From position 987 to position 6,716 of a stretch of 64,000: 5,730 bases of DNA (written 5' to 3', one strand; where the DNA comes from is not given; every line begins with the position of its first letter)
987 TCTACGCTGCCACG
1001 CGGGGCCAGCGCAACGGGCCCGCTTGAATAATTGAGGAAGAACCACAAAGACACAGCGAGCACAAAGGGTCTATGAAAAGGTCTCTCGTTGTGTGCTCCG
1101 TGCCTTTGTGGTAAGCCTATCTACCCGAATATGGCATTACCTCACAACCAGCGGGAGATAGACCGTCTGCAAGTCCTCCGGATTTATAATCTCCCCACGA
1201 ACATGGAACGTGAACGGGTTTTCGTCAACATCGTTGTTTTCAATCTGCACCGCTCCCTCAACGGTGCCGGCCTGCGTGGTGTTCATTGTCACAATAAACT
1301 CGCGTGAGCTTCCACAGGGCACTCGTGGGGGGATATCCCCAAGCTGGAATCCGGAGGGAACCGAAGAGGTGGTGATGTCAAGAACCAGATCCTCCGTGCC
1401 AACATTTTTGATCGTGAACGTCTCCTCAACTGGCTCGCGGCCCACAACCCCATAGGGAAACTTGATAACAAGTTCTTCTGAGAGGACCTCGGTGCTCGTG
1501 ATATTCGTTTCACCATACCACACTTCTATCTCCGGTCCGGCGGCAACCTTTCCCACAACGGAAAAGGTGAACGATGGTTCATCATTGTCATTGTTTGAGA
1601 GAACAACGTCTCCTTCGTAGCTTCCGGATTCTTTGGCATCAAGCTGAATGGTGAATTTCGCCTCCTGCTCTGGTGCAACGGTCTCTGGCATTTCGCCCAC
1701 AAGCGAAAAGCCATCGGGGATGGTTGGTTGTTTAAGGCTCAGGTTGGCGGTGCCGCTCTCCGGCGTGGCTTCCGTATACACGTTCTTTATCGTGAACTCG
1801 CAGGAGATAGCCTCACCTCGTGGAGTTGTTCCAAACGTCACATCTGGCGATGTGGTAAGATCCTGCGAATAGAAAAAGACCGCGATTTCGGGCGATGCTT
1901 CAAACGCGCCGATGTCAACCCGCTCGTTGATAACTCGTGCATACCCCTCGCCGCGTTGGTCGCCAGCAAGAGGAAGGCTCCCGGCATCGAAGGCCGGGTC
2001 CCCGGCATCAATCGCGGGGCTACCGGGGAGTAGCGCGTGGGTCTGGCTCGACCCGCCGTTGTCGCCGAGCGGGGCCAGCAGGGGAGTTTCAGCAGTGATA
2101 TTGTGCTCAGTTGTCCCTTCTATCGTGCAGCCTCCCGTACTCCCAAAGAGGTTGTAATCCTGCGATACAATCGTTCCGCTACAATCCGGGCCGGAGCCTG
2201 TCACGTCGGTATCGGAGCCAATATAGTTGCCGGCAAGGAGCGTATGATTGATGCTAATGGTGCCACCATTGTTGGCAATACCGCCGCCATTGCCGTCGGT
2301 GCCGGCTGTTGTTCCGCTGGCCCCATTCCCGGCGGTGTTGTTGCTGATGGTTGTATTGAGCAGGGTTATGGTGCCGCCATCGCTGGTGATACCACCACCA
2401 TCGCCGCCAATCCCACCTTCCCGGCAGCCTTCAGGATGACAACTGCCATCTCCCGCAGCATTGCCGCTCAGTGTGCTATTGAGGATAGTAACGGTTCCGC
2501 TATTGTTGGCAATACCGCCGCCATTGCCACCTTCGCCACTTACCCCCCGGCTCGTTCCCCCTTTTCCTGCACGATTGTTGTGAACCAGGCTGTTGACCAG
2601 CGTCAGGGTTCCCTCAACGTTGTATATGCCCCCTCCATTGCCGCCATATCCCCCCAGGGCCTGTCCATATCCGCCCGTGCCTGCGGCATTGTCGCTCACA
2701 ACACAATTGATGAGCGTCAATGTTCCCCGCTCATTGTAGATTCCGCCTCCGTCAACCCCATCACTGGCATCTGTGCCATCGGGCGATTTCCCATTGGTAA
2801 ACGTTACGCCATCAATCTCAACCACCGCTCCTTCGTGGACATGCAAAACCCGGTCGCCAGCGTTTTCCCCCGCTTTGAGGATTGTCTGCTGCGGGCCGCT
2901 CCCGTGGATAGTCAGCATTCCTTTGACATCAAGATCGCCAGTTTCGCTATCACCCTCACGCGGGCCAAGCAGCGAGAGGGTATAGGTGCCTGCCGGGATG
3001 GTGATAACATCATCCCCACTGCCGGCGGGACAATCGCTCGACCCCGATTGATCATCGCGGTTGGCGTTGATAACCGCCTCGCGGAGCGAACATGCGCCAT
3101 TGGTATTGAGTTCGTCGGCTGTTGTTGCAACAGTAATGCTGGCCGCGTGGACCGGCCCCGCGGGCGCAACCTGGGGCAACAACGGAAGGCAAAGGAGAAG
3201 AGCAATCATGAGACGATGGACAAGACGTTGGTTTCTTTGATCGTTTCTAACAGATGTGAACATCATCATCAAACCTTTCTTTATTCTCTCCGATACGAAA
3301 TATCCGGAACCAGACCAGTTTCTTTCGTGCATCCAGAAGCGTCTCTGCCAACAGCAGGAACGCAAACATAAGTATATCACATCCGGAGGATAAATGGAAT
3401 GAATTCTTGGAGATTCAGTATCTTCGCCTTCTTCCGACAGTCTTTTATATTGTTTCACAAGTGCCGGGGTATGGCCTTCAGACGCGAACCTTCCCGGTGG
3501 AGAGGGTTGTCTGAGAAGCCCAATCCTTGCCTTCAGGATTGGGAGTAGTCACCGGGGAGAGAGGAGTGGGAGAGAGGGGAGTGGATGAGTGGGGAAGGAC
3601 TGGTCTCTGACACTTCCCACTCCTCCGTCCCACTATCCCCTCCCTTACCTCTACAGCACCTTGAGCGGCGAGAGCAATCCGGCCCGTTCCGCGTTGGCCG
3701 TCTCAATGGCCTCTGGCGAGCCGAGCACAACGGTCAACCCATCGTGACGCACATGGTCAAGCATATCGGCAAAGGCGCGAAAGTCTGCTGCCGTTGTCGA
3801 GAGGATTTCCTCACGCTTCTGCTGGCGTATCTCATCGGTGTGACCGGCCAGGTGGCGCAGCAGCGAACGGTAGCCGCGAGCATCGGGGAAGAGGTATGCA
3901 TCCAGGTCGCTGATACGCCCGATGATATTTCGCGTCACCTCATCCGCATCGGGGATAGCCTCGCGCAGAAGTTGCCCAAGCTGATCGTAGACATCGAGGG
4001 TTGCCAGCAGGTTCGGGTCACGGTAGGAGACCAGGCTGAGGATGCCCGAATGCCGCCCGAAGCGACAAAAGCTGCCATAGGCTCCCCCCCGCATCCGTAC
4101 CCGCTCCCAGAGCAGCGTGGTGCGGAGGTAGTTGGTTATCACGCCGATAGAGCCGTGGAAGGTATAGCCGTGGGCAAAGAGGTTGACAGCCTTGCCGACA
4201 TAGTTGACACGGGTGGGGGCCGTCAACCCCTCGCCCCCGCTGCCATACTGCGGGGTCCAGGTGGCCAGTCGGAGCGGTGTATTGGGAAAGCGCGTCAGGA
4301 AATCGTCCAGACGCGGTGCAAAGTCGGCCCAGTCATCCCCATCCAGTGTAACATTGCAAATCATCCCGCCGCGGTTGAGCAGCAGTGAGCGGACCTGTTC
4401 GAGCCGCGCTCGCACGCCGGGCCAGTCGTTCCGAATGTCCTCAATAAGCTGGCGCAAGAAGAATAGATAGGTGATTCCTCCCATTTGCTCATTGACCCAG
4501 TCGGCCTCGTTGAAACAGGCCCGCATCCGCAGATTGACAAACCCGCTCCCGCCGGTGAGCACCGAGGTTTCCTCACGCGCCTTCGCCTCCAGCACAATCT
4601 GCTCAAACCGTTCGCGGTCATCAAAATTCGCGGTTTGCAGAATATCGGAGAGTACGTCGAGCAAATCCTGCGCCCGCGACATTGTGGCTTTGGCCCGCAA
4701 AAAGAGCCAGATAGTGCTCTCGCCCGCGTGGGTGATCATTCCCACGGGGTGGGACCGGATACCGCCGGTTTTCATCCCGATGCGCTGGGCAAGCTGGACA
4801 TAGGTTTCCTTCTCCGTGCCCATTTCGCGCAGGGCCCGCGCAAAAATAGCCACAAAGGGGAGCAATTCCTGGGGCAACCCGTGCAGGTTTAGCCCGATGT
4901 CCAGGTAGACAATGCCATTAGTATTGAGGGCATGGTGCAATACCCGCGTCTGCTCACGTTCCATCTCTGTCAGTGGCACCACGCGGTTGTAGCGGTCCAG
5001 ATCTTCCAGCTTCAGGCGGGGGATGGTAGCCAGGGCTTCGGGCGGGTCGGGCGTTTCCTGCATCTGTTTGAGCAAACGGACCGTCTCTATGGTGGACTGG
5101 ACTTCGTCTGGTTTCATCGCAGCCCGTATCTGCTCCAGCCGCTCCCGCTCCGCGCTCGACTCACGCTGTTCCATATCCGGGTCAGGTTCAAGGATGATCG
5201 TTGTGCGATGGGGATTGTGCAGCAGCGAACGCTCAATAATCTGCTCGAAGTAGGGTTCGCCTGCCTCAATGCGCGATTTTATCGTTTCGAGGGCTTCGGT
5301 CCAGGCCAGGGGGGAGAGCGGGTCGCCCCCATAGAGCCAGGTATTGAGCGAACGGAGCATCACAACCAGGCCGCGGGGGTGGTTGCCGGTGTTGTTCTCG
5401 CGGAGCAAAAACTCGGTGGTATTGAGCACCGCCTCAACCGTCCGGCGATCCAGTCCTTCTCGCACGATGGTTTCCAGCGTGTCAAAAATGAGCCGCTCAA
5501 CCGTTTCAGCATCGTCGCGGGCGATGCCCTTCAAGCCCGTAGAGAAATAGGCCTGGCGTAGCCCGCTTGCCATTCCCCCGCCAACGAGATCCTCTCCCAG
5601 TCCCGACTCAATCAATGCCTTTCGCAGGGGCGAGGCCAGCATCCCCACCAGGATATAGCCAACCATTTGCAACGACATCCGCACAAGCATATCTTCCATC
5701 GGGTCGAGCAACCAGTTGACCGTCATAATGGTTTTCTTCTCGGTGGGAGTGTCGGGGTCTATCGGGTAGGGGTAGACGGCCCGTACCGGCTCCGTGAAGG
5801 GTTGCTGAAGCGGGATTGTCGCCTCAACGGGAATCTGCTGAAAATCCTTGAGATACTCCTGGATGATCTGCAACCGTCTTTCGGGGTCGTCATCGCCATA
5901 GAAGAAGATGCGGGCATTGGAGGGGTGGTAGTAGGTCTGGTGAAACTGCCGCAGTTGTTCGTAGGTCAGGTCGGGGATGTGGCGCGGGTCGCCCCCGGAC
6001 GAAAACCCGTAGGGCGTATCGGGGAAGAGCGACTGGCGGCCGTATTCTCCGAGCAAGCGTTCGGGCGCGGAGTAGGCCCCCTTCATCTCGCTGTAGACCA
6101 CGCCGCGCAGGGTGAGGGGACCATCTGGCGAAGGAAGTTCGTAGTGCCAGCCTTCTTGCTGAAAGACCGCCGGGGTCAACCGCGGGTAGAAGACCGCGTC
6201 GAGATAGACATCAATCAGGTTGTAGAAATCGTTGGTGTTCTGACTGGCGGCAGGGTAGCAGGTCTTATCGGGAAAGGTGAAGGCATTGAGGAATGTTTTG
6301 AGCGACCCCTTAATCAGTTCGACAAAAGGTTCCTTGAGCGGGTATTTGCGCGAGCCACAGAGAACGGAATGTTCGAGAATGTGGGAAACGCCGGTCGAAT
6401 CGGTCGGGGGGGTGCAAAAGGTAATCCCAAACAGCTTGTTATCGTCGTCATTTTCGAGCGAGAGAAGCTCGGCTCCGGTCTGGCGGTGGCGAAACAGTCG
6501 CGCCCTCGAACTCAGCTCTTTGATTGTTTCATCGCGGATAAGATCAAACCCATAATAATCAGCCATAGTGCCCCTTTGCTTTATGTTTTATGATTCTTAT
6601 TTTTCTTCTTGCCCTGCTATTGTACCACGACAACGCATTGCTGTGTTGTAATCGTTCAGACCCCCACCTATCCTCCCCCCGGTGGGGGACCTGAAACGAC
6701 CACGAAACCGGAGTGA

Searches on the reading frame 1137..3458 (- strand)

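Call 8: search_protein_families(library=pfam, proteins=[window:1137-3458:-], max_evalue=0.01)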
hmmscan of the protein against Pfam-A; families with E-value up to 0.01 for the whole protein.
window:1137-3458:- (773 aa): 4 families
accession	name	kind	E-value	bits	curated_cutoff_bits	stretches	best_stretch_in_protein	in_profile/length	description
PF22544.2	HYDIN_VesB_CFA65-like_Ig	-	6.2e-10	39.6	25.5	2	677-755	21-99/100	HYDIN/CFA65/VesB-like, Ig-like domain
PF07610.17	DUF1573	-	1.6e-07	31.7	26.1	1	674-757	16-98/98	Protein of unknown function (DUF1573)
PF15780.11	ASH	-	8.7e-06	26.3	27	0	535-628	9-96/98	Abnormal spindle-like microcephaly-assoc'd, ASPM-SPD-2-Hydin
PF22073.2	Cep192_D4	-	0.0019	18.8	35.5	0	535-634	6-107/112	Cep192 domain 4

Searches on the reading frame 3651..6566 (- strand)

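Call 8: search_protein_families(library=pfam, proteins=[window:3651-6566:-], max_evalue=0.01)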
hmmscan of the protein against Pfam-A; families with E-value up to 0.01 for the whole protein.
window:3651-6566:- (971 aa): 4 families
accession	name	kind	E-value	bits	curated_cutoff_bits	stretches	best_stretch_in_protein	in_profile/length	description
PF08367.16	M16C_assoc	-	5.4e-65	219.5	25.3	1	459-707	1-252/252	Peptidase M16C associated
PF22516.1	PreP_C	-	2e-50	171.2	27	1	779-950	2-172/173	PreP C-terminal domain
PF05193.26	Peptidase_M16_C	-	9.9e-25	87.9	23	1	199-382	1-179/181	Peptidase M16 inactive domain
PF00675.25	Peptidase_M16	-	9.9e-09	35.7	22.3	1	55-137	28-107/149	Insulinase (Peptidase family M16)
